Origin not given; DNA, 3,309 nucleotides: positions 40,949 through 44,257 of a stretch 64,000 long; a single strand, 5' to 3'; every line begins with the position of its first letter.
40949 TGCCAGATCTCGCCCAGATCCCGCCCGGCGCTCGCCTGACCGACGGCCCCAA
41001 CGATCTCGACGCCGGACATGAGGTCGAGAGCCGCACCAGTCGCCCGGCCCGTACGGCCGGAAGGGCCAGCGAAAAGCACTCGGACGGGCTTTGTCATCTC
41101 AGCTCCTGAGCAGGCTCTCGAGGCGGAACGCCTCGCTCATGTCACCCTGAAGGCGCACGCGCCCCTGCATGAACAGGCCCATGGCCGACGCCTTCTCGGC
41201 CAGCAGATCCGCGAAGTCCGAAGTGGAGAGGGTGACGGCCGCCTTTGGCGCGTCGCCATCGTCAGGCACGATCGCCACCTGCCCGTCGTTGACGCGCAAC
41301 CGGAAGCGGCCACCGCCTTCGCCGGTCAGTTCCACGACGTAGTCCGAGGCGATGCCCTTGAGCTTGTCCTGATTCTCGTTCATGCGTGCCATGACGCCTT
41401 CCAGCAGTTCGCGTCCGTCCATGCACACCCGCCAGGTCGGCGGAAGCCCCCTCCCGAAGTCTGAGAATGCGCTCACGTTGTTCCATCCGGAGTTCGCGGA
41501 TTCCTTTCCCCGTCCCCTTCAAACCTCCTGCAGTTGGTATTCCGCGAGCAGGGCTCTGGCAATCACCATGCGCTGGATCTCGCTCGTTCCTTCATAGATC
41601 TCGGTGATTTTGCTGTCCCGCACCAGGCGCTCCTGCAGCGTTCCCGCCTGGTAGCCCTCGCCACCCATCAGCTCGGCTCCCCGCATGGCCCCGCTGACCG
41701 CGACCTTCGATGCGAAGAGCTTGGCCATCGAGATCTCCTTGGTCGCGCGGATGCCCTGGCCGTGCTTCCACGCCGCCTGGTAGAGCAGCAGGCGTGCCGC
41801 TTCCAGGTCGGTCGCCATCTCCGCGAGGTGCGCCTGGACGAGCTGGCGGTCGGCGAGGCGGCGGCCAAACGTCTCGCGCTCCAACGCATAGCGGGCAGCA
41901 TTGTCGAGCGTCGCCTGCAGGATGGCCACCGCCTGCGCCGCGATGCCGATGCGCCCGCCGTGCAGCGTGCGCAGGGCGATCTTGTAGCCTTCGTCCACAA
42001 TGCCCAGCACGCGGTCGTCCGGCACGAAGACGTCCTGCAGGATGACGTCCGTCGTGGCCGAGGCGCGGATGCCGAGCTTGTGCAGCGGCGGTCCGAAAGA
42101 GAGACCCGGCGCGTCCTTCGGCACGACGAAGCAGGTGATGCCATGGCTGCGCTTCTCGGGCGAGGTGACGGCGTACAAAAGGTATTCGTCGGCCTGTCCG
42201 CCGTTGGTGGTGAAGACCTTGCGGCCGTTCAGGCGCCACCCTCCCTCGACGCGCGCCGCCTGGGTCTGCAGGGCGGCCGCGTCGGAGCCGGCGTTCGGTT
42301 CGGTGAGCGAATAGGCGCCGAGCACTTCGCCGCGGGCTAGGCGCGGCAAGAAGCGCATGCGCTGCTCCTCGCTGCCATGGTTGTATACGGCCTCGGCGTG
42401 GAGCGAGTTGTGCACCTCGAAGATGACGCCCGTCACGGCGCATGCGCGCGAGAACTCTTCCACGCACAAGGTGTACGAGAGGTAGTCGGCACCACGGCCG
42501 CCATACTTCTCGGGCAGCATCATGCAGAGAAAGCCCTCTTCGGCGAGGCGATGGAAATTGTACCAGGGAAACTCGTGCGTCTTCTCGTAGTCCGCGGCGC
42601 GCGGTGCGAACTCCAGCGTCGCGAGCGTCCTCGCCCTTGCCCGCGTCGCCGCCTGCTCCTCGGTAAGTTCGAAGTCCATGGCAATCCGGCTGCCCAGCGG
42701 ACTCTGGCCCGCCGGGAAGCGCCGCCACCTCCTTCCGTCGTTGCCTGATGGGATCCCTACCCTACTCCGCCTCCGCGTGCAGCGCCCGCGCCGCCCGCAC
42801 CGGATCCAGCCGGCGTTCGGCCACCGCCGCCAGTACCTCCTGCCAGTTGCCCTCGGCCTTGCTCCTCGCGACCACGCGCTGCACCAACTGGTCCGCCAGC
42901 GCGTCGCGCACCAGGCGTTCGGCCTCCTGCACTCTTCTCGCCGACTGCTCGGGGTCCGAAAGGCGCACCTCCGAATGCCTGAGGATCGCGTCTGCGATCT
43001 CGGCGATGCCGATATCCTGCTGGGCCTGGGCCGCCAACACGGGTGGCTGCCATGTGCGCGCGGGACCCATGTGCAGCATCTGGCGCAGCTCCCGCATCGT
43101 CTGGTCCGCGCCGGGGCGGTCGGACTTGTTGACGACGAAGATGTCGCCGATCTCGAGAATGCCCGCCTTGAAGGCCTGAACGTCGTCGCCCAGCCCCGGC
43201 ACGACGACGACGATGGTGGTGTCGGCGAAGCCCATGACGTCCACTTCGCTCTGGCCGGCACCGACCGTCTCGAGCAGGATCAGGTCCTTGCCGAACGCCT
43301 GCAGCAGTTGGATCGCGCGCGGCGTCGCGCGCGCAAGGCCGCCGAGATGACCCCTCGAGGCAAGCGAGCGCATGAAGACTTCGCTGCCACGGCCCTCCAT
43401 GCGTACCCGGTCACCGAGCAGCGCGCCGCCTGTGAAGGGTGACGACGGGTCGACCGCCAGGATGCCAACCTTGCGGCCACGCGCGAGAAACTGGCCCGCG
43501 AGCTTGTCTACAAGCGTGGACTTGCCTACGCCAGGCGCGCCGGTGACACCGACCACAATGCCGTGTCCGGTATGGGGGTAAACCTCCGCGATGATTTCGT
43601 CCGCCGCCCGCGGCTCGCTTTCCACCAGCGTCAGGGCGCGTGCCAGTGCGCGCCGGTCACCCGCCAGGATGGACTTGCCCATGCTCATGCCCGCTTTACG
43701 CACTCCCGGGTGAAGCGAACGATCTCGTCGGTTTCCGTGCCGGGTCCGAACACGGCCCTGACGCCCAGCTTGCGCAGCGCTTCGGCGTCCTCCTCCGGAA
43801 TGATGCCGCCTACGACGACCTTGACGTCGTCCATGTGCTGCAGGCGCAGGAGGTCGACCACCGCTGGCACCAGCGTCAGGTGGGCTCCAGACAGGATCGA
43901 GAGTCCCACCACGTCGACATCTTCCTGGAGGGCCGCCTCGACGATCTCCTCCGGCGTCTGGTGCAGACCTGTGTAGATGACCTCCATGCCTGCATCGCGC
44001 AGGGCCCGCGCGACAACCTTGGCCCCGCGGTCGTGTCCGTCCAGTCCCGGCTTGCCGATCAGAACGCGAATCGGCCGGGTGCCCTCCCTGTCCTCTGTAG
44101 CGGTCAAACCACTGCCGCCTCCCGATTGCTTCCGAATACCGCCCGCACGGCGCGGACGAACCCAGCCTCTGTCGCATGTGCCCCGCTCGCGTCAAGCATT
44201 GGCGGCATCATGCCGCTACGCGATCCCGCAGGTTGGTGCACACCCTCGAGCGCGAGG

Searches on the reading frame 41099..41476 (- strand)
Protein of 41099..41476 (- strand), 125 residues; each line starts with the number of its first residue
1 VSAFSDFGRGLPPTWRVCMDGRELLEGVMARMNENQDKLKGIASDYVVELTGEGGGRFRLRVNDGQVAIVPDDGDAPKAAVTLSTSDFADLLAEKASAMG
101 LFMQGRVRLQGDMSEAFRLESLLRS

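Call 67: search_protein_families(library=pfam, proteins=[window:41099-41476:-], max_evalue=0.0001)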
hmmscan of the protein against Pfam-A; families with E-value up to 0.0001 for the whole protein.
window:41099-41476:- (125 aa): 2 families
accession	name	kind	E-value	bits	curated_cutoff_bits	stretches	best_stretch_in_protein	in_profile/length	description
PF02036.22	SCP2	-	1.1e-15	58.2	21.3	1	30-123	6-100/101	SCP-2 sterol transfer family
PF13530.11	SCP2_2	-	8.6e-05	23.5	23.2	0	50-122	26-96/105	Sterol carrier protein domain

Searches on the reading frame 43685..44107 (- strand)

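Call 68: search_protein_families(library=pfam, proteins=[window:43685-44107:-], max_evalue=0.0001)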
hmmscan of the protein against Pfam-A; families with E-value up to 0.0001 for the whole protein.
window:43685-44107:- (140 aa): 1 family
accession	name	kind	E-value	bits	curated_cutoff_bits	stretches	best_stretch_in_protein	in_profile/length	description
PF02310.24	B12-binding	-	1.2e-31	109.5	32.1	1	14-130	2-120/121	B12 binding domain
